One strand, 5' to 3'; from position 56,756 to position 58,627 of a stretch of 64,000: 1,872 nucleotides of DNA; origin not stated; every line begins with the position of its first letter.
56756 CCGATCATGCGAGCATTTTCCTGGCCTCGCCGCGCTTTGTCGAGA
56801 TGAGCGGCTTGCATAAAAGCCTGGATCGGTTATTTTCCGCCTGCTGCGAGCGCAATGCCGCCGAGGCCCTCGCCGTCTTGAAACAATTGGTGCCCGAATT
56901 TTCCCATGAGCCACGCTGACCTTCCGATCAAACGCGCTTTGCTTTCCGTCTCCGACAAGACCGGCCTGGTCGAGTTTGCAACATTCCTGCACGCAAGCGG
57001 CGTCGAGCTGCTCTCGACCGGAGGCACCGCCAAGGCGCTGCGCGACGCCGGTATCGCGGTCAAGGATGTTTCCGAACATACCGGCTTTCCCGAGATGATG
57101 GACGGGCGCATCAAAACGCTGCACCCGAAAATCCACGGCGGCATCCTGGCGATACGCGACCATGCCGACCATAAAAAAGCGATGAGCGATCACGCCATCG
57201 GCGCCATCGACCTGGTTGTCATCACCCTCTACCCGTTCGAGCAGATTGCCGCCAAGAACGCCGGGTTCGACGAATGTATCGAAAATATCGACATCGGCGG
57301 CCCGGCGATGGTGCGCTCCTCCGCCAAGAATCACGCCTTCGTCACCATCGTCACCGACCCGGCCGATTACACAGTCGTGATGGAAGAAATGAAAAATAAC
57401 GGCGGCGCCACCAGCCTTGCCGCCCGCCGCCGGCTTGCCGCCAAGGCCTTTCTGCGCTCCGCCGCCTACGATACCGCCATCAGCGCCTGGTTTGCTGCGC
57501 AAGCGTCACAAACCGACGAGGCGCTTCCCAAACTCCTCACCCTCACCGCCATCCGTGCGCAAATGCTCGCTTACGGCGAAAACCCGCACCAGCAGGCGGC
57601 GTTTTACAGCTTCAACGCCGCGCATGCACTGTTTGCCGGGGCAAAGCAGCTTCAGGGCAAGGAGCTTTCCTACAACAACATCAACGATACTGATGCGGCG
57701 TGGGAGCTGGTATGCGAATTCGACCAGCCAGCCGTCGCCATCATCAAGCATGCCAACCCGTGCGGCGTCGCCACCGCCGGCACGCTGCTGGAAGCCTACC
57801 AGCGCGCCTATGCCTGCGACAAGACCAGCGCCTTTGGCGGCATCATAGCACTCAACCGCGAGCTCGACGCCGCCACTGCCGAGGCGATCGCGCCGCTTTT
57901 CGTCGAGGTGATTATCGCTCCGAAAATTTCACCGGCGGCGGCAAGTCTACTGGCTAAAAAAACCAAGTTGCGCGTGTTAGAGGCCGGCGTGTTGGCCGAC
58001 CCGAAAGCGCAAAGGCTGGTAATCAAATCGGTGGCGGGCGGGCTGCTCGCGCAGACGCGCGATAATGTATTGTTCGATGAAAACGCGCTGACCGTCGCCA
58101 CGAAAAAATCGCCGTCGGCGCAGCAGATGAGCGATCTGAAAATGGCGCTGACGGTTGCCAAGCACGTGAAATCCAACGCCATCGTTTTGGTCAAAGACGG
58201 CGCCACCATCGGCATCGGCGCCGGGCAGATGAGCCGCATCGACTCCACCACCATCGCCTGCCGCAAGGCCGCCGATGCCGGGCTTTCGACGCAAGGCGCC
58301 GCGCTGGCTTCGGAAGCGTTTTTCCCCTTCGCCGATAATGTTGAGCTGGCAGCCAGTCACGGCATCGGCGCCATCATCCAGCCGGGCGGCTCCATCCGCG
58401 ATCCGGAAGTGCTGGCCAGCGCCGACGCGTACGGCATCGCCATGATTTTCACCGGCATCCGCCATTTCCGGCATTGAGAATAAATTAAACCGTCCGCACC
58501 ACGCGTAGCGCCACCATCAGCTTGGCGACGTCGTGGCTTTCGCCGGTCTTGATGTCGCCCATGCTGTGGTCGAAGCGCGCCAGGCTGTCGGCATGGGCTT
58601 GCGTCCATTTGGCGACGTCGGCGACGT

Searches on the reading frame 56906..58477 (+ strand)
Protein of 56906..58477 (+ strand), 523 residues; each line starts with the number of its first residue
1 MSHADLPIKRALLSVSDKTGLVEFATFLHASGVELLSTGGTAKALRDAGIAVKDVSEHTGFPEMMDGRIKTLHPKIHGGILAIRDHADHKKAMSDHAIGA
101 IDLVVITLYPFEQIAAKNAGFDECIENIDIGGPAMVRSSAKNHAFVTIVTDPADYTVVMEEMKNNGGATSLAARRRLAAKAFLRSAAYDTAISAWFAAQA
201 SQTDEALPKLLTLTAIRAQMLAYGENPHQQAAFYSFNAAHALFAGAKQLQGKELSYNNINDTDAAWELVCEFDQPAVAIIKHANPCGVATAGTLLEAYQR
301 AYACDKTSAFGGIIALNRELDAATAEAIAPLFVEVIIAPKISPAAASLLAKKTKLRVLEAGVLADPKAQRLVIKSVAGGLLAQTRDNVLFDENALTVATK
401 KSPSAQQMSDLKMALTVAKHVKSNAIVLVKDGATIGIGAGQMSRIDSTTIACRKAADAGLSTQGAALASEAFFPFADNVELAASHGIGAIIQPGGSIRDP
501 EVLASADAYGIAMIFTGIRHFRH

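Call 78: search_protein_families(library=pfam, proteins=[window:56906-58477:+], max_evalue=0.001)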
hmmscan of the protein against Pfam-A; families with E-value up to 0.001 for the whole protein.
window:56906-58477:+ (523 aa): 2 families
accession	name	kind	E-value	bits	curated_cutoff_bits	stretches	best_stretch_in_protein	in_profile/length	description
PF01808.24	AICARFT_IMPCHas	-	3.4e-122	408.2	25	1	139-454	1-311/311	AICARFT/IMPCHase bienzyme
PF02142.27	MGS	-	1.1e-23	83.5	24.1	1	20-133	1-93/94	MGS-like domain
